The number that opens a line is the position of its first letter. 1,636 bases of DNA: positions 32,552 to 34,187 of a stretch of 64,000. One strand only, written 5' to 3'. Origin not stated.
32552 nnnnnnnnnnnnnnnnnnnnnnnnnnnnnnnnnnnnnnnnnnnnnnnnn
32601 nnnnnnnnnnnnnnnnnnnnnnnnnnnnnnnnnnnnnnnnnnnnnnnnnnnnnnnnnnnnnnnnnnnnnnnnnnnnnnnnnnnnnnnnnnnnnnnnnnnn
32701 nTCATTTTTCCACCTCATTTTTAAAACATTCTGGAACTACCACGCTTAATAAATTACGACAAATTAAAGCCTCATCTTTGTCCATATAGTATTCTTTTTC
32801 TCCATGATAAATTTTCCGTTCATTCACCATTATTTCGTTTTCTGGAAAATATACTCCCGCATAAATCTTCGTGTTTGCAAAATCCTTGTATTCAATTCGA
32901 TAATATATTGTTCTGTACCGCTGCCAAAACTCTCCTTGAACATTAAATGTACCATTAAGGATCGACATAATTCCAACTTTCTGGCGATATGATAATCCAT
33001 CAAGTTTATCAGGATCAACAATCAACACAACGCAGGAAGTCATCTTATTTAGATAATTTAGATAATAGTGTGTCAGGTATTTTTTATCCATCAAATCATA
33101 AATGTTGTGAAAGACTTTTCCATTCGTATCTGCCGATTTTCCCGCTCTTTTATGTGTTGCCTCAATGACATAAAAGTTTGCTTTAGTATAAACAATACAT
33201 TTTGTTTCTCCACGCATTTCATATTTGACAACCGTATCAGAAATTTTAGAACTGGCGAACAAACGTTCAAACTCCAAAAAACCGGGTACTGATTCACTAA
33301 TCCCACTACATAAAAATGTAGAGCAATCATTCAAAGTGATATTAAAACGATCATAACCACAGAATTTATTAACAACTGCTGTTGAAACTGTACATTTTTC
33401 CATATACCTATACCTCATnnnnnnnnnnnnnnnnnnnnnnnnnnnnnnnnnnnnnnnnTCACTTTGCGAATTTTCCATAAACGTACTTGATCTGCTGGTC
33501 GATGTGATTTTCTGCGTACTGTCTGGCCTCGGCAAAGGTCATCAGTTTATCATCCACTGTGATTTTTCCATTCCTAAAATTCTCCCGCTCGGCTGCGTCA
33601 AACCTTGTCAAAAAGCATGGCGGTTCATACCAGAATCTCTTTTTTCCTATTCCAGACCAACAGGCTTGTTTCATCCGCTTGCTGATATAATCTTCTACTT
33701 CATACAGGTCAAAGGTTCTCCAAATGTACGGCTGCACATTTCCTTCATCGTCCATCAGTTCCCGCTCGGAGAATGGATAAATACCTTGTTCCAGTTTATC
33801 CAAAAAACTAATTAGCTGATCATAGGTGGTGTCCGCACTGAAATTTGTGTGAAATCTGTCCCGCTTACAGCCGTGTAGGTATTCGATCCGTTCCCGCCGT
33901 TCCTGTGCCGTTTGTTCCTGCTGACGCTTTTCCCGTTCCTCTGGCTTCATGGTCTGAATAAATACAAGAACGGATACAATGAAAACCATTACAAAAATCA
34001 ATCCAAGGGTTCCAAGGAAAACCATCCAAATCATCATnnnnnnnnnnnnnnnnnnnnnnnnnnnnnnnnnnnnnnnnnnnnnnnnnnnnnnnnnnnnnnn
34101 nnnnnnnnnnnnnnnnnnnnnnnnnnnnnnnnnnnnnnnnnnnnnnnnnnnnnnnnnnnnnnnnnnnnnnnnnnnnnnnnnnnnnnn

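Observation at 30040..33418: CCA-adding enzyme, Pol-beta nucleotidyltransferase and paralog-family gene as a compact unit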

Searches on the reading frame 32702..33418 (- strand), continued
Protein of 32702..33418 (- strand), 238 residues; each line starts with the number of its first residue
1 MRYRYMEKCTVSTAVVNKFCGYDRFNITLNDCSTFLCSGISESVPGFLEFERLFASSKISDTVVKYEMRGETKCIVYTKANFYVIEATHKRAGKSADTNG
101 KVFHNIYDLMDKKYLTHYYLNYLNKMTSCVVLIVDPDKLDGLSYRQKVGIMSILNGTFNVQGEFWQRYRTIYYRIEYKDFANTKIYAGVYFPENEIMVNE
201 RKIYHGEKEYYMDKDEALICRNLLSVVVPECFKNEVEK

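Call 88: find_encoding_contigs(protein=P0063, flank=5000, max_places=2)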
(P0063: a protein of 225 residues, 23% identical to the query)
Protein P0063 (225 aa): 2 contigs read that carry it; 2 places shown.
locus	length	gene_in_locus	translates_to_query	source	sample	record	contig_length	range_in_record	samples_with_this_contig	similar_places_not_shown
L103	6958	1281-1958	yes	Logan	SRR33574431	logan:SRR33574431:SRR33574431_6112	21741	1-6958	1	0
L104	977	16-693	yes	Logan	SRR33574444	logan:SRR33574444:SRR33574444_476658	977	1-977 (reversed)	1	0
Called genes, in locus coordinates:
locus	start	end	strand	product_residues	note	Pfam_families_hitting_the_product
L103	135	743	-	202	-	PF06114:Peptidase_M78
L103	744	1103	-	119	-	PF12844:HTH_19 (weak), PF13443:HTH_26 (weak), PF01381:HTH_3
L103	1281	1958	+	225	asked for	-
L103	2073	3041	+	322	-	PF22823:MrpR_C_cat (weak)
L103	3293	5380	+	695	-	-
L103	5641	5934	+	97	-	PF24591:Phage_YunG-like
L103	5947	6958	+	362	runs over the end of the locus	PF21189:PHA02142, PF09414:RNA_ligase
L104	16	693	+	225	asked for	-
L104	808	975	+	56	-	?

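Call 89: fold_search(model_id=the predicted structure, library=pdb)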
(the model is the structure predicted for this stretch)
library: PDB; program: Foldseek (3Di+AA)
matches with E <= 10: 696; with E <= 0.001: 0
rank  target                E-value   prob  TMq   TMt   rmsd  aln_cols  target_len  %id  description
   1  9nju_A                2.1e-02  0.10  0.13  0.03  18.1       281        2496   10  Structure of native homodimer of D. discoideum polyketide synthase Pks16 (released 2025-03-12)
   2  5bp4_E                2.7e-02  0.12  0.16  0.05  17.7       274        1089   10  Modifying region (DH-ER-KR) of a mycocerosic acid synthase-like (MAS-like) PKS (released 2016-03-09)
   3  5il6_A                2.8e-02  0.08  0.14  0.12  15.9       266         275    8  Crystal structure of the dehydratase domain of RzxB from Pseudomonas fluorescens (released 2017-03-29)
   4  5bp4_L                3.0e-02  0.13  0.17  0.06  16.9       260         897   12  Modifying region (DH-ER-KR) of a mycocerosic acid synthase-like (MAS-like) PKS (released 2016-03-09)
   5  5bp4_I                3.4e-02  0.12  0.17  0.08  17.0       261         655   11  Modifying region (DH-ER-KR) of a mycocerosic acid synthase-like (MAS-like) PKS (released 2016-03-09)
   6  5bp4_H                4.0e-02  0.11  0.16  0.05  16.9       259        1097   12  Modifying region (DH-ER-KR) of a mycocerosic acid synthase-like (MAS-like) PKS (released 2016-03-09)
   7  5bp2_D                4.3e-02  0.10  0.15  0.14  16.4       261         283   11  Dehydratase domain (DH) of a mycocerosic acid synthase-like (MAS-like) PKS, crystal form 1 (released 2016-03-09)
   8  7tzl_A                4.3e-02  0.09  0.16  0.15  14.6       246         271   10  The DH dehydratase domain of AlnB (released 2023-02-22)
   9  7tzl_B                5.1e-02  0.10  0.17  0.15  15.2       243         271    9  The DH dehydratase domain of AlnB (released 2023-02-22)
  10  3kg9_A                5.1e-02  0.07  0.13  0.11  16.4       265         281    6  Dehydratase domain from CurK module of Curacin polyketide synthase (released 2010-01-19)
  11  5bp4_O                5.4e-02  0.09  0.15  0.07  16.9       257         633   12  Modifying region (DH-ER-KR) of a mycocerosic acid synthase-like (MAS-like) PKS (released 2016-03-09)
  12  5bp4_R                5.4e-02  0.09  0.16  0.08  17.4       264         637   11  Modifying region (DH-ER-KR) of a mycocerosic acid synthase-like (MAS-like) PKS (released 2016-03-09)
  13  5bp4_F                5.4e-02  0.08  0.15  0.05  18.6       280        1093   10  Modifying region (DH-ER-KR) of a mycocerosic acid synthase-like (MAS-like) PKS (released 2016-03-09)
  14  5bp4_Q                5.4e-02  0.07  0.14  0.08  17.2       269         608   11  Modifying region (DH-ER-KR) of a mycocerosic acid synthase-like (MAS-like) PKS (released 2016-03-09)
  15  3kg6_B                8.6e-02  0.08  0.15  0.13  16.5       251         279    6  Dehydratase domain from CurF module of Curacin polyketide synthase (released 2010-01-19)
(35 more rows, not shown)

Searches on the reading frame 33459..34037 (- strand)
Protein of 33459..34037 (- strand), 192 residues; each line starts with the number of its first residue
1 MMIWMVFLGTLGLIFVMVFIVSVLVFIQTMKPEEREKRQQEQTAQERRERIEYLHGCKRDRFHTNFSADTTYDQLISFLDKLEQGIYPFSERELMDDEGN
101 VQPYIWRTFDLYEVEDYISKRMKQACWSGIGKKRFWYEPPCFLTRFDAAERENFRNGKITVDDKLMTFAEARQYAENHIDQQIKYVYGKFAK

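Call 3: search_protein_families(library=pfam, proteins=[window:33459-34037:-], max_evalue=0.01)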
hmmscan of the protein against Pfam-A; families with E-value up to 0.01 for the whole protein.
window:33459-34037:- (192 aa): 0 families

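Call 8: search_protein_families(library=phrogs, proteins=[window:33459-34037:-], max_evalue=0.01)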
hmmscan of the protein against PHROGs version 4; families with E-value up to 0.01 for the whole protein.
window:33459-34037:- (192 aa): 2 families
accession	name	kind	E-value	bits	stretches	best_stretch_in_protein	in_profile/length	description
phrog_36615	-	unknown function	0.0042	17.5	1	3-81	4-85/288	-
phrog_25085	-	unknown function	0.0064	17.8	1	12-80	6-71/129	-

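Call 67: search_protein_families(library=padloc, proteins=[window:33459-34037:-], max_evalue=0.01)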
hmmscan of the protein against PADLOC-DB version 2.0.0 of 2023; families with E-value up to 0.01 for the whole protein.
window:33459-34037:- (192 aa): 0 families

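Call 68: search_protein_families(library=ncbifam, proteins=[window:33459-34037:-], max_evalue=0.01)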
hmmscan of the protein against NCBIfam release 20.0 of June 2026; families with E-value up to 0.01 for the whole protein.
window:33459-34037:- (192 aa): 0 families
